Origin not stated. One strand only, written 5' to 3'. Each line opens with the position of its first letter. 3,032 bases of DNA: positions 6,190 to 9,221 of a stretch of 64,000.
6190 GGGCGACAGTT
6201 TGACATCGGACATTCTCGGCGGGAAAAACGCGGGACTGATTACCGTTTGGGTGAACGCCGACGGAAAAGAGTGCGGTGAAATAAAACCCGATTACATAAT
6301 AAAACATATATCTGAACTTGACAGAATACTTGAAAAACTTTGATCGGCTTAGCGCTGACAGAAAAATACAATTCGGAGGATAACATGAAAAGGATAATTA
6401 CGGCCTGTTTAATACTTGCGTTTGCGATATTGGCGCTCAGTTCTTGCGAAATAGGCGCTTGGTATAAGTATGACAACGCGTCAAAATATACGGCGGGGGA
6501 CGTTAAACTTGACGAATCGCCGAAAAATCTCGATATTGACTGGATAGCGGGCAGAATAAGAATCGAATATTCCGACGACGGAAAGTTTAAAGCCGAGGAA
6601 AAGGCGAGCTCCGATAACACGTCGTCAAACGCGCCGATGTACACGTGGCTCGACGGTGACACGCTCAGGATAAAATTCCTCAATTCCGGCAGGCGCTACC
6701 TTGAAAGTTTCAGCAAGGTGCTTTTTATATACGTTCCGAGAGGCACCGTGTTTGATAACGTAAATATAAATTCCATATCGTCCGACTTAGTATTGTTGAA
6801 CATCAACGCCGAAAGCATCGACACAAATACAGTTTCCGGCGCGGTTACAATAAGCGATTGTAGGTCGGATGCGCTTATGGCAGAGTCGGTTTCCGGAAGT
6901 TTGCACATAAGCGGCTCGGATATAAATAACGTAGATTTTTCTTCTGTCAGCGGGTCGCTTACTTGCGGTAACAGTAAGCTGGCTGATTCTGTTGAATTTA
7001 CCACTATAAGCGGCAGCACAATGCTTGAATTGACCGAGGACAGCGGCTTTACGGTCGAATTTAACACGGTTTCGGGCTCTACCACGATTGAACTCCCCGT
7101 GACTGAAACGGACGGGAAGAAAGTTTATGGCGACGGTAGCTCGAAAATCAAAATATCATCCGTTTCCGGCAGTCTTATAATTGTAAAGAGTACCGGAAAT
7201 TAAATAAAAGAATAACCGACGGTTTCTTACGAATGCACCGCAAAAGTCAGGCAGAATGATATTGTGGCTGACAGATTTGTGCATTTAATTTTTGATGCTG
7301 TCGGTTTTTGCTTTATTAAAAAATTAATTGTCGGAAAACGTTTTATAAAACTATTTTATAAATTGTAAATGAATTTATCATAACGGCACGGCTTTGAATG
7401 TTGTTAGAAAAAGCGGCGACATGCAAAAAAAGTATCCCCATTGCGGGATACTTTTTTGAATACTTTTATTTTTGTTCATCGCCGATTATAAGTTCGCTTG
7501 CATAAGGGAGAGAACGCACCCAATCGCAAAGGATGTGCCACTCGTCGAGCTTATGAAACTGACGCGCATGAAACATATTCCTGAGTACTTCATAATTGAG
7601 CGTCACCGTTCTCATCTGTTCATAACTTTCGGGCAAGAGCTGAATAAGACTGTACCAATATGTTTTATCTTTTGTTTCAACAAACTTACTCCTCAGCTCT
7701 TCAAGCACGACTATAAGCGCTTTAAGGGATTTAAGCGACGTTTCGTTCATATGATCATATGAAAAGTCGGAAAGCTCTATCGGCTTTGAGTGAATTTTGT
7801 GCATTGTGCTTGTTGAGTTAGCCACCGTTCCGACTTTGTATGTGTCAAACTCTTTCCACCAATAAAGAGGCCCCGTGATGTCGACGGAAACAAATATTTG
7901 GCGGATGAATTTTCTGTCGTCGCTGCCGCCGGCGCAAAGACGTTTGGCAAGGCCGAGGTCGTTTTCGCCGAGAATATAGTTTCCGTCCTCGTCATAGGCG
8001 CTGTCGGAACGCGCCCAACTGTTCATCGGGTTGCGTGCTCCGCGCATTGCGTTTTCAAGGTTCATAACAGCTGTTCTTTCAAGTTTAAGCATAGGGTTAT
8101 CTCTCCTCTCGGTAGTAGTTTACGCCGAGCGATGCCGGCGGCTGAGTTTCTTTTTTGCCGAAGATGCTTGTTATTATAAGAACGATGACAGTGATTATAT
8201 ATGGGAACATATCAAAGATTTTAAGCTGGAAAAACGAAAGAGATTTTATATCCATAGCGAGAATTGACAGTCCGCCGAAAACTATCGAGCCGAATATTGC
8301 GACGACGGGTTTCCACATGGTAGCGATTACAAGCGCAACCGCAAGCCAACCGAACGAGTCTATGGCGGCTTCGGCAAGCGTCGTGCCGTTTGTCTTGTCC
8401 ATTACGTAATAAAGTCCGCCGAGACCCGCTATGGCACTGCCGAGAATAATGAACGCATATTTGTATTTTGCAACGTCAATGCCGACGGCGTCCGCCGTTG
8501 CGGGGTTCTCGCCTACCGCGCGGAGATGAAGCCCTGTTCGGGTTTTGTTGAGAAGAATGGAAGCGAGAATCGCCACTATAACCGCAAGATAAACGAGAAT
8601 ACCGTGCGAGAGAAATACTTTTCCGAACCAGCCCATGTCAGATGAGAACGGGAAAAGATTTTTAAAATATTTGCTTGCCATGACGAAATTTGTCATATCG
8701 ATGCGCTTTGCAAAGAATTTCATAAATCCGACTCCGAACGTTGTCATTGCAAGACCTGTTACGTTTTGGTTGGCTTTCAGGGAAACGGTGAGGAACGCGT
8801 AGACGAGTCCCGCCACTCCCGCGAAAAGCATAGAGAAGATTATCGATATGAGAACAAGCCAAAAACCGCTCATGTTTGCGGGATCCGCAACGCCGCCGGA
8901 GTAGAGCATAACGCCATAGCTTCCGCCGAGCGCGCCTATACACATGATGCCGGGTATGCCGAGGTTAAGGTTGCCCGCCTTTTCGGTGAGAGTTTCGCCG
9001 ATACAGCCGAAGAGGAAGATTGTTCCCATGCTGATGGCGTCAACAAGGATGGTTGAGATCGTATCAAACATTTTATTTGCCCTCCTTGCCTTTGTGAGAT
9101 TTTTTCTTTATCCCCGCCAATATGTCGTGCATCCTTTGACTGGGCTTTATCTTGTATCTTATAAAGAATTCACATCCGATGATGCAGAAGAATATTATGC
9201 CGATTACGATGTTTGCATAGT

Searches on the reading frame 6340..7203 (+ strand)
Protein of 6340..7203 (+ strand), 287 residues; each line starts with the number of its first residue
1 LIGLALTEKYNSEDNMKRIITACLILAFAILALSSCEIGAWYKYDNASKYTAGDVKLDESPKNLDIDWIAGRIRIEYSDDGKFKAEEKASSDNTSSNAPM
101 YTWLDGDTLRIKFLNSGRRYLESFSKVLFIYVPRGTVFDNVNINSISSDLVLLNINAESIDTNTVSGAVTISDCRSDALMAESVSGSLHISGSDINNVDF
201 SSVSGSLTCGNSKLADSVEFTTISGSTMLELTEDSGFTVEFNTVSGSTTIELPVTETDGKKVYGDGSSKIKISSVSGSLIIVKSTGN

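Call 82: search_protein_families(library=pfam, proteins=[window:6340-7203:+], max_evalue=0.00001)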
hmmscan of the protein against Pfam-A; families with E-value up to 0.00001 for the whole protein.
window:6340-7203:+ (287 aa): 1 family
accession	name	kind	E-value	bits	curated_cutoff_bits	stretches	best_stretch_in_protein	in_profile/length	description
PF13349.12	DUF4097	-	1.3e-15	57.9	22.9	1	136-278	96-243/247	Toastrack DUF4097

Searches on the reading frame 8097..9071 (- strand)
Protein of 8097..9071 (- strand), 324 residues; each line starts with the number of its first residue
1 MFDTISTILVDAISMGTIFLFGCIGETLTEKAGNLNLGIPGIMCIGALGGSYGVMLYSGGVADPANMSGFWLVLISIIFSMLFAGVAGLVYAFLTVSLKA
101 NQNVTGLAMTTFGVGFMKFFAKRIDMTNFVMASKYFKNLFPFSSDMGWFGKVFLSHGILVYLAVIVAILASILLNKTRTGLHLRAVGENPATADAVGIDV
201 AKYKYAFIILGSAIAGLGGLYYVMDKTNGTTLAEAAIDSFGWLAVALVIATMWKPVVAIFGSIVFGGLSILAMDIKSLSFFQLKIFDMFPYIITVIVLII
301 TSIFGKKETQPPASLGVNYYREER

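Call 82: search_protein_families(library=pfam, proteins=[window:8097-9071:-], max_evalue=0.00001)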
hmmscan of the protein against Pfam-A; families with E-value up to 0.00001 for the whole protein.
window:8097-9071:- (324 aa): 1 family
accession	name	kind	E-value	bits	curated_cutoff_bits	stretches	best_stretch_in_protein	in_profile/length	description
PF02653.21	BPD_transp_2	-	1.6e-34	119.7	26.8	1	9-298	2-269/269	Branched-chain amino acid transport system / permease component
